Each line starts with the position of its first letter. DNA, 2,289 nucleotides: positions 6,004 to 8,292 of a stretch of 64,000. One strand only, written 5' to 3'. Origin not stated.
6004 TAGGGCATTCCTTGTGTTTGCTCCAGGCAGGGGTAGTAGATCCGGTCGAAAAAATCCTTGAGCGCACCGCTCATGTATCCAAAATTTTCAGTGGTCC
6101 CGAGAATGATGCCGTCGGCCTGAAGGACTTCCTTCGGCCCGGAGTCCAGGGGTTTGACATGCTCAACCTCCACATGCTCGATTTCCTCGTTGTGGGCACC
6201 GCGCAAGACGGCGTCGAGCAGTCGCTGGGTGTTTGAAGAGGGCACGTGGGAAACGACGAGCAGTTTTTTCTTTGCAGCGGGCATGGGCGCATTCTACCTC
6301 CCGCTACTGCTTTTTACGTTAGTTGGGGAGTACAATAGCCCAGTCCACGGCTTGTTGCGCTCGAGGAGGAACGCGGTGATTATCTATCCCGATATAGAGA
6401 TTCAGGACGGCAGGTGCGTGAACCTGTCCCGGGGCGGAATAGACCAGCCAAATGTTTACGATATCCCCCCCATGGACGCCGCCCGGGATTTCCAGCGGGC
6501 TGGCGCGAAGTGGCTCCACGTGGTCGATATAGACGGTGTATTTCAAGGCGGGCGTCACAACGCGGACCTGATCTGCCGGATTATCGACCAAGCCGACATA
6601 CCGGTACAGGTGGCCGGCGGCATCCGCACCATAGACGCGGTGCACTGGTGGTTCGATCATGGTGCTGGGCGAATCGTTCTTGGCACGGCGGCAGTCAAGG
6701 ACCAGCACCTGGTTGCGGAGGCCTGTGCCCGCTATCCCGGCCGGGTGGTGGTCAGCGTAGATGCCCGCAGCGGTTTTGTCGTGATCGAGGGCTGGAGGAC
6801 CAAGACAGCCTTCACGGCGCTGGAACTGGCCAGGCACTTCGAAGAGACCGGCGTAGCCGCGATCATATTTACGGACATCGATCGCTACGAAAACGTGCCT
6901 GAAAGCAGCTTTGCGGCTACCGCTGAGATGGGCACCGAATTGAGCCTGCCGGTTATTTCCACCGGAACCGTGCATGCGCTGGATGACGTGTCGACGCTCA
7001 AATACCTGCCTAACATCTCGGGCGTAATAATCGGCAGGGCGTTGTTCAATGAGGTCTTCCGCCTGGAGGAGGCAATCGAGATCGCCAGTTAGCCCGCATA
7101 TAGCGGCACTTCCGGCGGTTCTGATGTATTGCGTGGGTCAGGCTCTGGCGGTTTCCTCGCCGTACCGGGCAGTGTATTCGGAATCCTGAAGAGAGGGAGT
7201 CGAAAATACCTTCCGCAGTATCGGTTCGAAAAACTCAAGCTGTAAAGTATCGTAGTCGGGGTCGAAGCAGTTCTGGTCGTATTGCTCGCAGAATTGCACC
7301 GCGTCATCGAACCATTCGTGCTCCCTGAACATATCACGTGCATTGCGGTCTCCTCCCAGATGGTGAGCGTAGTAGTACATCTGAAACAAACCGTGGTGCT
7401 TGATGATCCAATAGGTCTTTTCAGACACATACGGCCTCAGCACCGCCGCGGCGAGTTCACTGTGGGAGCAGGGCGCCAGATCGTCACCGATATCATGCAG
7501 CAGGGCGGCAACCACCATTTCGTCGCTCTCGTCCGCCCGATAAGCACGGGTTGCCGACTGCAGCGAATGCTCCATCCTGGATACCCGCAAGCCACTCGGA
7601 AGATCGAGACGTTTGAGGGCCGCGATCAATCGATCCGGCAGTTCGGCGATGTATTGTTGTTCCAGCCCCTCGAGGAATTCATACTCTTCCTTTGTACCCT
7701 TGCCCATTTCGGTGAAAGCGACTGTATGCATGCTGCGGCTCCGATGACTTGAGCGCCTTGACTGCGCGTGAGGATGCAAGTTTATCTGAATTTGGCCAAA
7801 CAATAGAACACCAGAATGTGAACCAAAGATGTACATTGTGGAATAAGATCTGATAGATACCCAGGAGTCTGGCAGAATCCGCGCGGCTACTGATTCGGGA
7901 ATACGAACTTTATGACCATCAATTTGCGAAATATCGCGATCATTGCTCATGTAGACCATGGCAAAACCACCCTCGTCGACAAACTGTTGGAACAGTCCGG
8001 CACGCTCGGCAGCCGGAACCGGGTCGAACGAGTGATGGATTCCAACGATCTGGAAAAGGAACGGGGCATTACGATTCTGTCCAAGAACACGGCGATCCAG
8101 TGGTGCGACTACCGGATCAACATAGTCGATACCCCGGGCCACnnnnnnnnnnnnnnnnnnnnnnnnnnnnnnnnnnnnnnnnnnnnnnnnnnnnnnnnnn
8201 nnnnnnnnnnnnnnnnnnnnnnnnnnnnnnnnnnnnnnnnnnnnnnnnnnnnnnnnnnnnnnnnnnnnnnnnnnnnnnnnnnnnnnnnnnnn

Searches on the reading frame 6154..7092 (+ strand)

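Call 20: search_protein_families(library=pfam, proteins=[window:6154-7092:+], max_evalue=0.00001)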
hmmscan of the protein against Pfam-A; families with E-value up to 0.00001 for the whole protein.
window:6154-7092:+ (312 aa): 1 family
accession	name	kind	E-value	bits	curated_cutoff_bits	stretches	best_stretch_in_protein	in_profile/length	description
PF00977.27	His_biosynth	-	3.3e-59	200.6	23.6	1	77-302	2-227/228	Histidine biosynthesis protein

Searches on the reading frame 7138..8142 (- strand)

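Call 20: search_protein_families(library=pfam, proteins=[window:7138-8142:-], max_evalue=0.00001)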
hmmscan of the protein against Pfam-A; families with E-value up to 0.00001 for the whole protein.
window:7138-8142:- (334 aa): 1 family
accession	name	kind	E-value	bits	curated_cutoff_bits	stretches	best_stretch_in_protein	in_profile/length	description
PF01966.28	HD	-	7e-06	26.8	22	0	189-255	1-90/116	HD domain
